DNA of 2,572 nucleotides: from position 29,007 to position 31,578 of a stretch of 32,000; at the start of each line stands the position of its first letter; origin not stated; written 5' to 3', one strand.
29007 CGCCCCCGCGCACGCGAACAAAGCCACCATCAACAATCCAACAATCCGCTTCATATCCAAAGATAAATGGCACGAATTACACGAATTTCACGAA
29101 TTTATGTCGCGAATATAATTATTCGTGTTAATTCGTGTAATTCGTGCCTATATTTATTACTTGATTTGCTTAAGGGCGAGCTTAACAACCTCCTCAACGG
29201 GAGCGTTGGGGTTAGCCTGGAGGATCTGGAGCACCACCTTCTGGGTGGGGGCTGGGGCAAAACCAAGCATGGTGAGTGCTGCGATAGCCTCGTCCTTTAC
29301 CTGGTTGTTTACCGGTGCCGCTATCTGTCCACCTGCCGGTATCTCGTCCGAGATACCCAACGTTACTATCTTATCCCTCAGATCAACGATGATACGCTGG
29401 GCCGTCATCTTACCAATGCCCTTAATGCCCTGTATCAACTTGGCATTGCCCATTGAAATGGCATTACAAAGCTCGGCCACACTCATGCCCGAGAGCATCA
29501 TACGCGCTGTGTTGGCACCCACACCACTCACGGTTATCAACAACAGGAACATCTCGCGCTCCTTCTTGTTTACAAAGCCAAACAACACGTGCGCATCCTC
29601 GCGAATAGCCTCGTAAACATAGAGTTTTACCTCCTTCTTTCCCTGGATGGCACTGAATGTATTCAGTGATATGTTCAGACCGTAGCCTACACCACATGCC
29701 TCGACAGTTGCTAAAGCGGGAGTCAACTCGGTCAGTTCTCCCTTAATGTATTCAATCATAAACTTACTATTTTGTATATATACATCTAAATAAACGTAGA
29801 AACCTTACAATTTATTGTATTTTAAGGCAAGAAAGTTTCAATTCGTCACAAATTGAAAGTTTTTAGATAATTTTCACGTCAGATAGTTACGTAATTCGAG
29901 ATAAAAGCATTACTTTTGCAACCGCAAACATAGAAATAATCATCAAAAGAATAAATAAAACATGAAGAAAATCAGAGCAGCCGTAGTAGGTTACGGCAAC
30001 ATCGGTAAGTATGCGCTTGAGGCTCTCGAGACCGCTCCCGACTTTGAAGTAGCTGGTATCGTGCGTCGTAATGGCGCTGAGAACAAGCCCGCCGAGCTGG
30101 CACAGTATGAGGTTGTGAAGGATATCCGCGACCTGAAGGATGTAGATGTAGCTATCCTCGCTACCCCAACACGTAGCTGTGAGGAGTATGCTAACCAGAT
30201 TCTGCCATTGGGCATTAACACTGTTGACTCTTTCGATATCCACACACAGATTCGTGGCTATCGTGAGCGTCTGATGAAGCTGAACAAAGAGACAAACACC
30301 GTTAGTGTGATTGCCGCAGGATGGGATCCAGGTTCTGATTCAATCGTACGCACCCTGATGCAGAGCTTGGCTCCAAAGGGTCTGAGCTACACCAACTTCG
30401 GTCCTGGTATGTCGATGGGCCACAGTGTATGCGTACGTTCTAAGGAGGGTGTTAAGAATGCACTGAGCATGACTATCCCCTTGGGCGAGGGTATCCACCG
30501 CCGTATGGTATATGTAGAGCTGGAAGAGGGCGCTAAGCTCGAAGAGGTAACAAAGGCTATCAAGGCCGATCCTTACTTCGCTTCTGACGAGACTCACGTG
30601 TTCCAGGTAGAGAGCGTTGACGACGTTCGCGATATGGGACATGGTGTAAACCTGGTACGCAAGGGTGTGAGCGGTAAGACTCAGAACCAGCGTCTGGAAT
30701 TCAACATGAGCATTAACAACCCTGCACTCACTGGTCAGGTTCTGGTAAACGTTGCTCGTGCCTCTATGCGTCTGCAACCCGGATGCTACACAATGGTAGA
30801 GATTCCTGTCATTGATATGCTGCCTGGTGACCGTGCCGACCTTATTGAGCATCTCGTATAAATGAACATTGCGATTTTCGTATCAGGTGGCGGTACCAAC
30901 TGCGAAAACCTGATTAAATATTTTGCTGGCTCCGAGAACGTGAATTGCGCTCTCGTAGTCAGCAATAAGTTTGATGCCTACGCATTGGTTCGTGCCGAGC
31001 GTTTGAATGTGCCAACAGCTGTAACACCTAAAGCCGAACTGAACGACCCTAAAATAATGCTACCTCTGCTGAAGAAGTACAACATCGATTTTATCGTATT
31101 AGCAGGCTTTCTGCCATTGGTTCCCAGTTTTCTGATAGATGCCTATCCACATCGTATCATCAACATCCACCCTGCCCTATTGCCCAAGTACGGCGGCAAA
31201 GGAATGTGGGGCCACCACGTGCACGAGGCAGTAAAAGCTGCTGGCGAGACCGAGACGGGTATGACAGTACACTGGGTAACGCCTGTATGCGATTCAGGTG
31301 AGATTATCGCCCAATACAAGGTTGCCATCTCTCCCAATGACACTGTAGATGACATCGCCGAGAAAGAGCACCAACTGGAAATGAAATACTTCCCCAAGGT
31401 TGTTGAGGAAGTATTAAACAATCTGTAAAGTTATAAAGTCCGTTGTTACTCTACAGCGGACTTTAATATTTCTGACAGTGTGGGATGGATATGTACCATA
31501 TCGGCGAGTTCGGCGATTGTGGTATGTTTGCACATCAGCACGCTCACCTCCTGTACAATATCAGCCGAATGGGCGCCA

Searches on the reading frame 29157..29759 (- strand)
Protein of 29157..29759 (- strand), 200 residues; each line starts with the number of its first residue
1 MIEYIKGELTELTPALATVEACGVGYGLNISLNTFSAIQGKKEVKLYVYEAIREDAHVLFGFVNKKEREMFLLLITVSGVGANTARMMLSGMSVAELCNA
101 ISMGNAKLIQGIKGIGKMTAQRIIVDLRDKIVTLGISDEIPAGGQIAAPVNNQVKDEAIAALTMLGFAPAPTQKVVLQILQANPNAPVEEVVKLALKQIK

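Call 83: search_protein_families(library=pfam, proteins=[window:29157-29759:-], max_evalue=0.001)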
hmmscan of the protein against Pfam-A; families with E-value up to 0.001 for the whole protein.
window:29157-29759:- (200 aa): 3 families
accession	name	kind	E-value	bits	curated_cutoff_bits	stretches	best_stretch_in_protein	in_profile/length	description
PF01330.27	RuvA_N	-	2.8e-21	75.8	23.6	1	1-61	1-61/61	RuvA N terminal domain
PF14520.12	HHH_5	-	2e-13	51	27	1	71-129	1-57/57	Helix-hairpin-helix domain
PF07499.19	RuvA_C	-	2.6e-10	41.1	24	1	155-199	3-46/47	RuvA, C-terminal domain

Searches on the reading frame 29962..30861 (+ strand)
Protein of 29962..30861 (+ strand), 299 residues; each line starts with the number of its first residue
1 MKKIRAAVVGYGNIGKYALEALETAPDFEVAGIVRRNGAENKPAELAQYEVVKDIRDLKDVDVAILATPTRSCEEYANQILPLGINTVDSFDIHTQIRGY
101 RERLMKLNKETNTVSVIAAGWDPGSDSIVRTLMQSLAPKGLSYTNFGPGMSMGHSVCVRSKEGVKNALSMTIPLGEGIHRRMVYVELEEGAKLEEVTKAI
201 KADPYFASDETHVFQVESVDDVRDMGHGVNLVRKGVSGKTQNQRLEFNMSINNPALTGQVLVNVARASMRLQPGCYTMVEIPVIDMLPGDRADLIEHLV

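Call 83: search_protein_families(library=pfam, proteins=[window:29962-30861:+], max_evalue=0.001)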
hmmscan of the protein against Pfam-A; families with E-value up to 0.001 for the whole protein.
window:29962-30861:+ (299 aa): 4 families
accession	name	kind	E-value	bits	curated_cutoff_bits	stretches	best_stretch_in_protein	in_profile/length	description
PF16654.10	DAPDH_C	-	5.2e-22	78.8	30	2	120-178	1-59/154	Diaminopimelic acid dehydrogenase C-terminal domain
PF01408.29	GFO_IDH_MocA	-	2.7e-10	41.4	24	1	4-86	1-88/120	Oxidoreductase family, NAD-binding Rossmann fold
PF01118.30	Semialdhyde_dh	-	1.5e-06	29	26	1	6-89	2-95/121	Semialdehyde dehydrogenase, NAD binding domain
PF03447.22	NAD_binding_3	-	4.1e-05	24.7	24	1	10-88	1-86/116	Homoserine dehydrogenase, NAD binding domain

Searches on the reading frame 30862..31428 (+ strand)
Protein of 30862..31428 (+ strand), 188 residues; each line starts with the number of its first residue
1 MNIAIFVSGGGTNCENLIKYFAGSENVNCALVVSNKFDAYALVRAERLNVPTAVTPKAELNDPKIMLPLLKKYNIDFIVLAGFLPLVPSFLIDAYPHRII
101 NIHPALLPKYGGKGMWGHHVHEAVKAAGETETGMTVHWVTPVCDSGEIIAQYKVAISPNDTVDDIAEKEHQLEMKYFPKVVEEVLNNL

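Call 83: search_protein_families(library=pfam, proteins=[window:30862-31428:+], max_evalue=0.001)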
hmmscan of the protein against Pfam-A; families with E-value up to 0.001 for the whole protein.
window:30862-31428:+ (188 aa): 1 family
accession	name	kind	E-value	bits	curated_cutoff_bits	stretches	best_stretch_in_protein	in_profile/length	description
PF00551.24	Formyl_trans_N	-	8.4e-41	140.1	26.1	1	1-181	1-181/181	Formyl transferase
